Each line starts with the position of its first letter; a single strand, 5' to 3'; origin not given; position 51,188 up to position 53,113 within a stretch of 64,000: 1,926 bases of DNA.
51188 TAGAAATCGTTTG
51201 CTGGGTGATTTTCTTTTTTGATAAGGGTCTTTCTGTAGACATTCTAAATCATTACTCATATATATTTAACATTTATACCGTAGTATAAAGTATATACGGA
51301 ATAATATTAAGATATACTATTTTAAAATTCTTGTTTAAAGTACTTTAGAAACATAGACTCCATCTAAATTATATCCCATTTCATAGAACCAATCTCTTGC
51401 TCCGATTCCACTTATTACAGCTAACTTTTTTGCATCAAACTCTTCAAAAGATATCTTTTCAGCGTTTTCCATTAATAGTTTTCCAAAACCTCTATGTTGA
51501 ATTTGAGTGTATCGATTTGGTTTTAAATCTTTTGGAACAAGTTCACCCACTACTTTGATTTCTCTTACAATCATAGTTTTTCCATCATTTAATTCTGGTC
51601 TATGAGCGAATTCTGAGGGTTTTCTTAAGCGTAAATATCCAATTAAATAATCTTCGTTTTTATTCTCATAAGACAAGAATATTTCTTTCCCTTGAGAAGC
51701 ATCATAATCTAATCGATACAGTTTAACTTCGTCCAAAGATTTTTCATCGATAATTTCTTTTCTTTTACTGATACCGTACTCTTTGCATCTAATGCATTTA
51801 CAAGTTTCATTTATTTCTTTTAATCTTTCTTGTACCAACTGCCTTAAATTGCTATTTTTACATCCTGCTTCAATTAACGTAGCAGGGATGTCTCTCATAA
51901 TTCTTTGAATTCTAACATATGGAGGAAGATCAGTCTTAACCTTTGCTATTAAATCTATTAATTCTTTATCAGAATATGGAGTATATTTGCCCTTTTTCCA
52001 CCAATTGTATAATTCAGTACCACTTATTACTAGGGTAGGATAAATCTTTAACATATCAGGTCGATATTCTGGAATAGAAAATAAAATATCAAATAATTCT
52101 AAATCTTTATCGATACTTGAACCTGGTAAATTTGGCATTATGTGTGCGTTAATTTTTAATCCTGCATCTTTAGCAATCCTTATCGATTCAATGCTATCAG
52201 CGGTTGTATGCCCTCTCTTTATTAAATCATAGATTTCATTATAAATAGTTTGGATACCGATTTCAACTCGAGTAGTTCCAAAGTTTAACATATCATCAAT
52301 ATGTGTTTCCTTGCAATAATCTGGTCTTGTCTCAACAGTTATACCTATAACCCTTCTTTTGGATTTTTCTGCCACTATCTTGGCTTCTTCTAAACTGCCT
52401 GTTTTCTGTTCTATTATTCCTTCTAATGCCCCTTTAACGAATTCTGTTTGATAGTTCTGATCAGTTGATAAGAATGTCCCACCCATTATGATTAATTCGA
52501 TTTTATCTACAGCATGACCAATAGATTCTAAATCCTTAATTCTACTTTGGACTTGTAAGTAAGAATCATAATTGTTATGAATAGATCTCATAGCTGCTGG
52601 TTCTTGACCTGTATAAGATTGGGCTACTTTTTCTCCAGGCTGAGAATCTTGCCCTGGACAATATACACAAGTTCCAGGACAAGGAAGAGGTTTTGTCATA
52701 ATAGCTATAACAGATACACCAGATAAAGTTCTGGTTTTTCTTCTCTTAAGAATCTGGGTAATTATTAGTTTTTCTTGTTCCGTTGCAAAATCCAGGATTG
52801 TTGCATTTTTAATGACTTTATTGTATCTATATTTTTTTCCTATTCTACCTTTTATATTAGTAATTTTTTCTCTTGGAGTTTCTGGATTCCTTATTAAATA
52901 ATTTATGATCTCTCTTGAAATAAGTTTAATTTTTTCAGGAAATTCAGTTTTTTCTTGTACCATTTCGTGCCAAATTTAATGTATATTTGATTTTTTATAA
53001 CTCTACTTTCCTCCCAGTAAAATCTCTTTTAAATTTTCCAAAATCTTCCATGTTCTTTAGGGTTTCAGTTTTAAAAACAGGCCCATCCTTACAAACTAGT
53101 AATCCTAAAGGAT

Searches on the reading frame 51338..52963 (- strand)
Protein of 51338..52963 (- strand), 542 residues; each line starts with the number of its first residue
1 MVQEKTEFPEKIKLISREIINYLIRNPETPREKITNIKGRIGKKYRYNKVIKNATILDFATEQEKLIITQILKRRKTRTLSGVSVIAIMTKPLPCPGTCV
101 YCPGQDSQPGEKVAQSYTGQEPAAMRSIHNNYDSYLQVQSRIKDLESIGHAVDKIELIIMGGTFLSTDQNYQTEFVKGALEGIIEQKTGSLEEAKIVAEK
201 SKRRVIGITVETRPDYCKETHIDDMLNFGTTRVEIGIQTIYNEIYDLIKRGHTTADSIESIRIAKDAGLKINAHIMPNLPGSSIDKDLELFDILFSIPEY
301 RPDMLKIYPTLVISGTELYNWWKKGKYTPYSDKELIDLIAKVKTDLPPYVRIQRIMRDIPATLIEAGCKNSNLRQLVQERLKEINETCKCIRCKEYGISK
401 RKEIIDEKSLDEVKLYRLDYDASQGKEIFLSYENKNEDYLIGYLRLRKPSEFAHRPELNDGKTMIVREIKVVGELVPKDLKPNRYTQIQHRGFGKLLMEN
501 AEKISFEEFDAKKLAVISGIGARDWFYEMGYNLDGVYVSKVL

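Call 33: search_protein_families(library=pfam, proteins=[window:51338-52963:-], max_evalue=0.1)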
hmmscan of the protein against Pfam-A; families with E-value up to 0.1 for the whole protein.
window:51338-52963:- (542 aa): 5 families
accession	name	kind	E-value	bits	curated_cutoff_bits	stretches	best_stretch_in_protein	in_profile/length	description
PF16199.10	Radical_SAM_C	-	4.6e-26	91.2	31.9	1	302-383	1-85/85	Radical_SAM C-terminal domain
PF04055.27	Radical_SAM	-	1.5e-17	64.7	29.5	1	95-286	7-158/166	Radical SAM superfamily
PF23613.1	ELP3_N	-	1.5e-08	34.9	27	1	15-79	4-69/70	ELP3 N-terminal domain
PF21444.2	CofB_pilin_dom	-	0.038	14.1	27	1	122-201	109-188/234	CofB, pilin domain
PF00583.31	Acetyltransf_1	-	0.043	14.5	20.7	0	440-531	44-116/116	Acetyltransferase (GNAT) family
